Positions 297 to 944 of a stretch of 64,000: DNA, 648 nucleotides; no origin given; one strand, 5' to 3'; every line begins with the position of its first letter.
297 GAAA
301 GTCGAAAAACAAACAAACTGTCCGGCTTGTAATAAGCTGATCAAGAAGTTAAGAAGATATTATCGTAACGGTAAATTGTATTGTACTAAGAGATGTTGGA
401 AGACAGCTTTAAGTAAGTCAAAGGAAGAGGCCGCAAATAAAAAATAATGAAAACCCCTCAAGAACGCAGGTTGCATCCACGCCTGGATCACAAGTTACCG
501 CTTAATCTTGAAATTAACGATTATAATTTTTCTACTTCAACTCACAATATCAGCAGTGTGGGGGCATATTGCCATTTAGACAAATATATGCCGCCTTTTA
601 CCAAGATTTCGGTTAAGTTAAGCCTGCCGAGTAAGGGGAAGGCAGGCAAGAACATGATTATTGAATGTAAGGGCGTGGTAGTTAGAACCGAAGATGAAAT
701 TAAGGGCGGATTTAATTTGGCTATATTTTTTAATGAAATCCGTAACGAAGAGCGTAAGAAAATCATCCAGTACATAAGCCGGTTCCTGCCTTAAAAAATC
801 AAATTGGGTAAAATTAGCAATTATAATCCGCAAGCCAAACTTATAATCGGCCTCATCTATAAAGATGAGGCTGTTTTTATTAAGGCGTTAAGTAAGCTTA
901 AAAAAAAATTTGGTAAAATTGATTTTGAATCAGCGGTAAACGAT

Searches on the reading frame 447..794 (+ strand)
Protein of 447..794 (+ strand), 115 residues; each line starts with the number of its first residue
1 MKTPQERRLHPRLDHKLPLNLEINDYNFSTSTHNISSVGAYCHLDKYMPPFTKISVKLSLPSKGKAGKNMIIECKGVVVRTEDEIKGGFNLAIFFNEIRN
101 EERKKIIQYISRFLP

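Call 61: search_protein_families(library=pfam, alignment_id=A2, max_evalue=0.00001)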
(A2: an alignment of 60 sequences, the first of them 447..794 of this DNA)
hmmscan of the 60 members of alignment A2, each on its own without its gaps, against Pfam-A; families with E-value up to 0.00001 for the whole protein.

A. member 1, window:447-794:+ (115 aa): 1 family
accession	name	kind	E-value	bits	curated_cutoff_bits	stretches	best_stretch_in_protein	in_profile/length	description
PF07238.19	PilZ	-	3.5e-11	43.8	22.5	1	6-111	1-101/102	PilZ domain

B. families by the number of members that match (of 60 scanned): 124 families (the first 25 are shown)
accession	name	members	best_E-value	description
PF00037.32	Fer4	3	1.8e-15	4Fe-4S binding domain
PF07238.19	PilZ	3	1e-12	PilZ domain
PF12837.12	Fer4_6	3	2.6e-12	4Fe-4S binding domain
PF14697.11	Fer4_21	3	2.3e-11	4Fe-4S dicluster domain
PF12838.12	Fer4_7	3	6.3e-11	4Fe-4S dicluster domain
PF13237.11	Fer4_10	3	1.9e-10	4Fe-4S dicluster domain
PF13187.11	Fer4_9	3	1.5e-08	4Fe-4S dicluster domain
PF13484.11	Fer4_16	3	2.9e-08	4Fe-4S double cluster binding domain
PF02811.25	PHP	2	3e-58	PHP domain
PF00005.33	ABC_tran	2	1.8e-39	ABC transporter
PF13424.12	TPR_12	2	1.6e-31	Tetratricopeptide repeat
PF13036.11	LpoB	2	1.9e-20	Peptidoglycan-synthase activator LpoB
PF03129.25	HGTP_anticodon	2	3.6e-20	Anticodon binding domain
PF01336.31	tRNA_anti-codon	2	1.2e-17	OB-fold nucleic acid binding domain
PF13604.12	AAA_30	2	8.3e-15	AAA domain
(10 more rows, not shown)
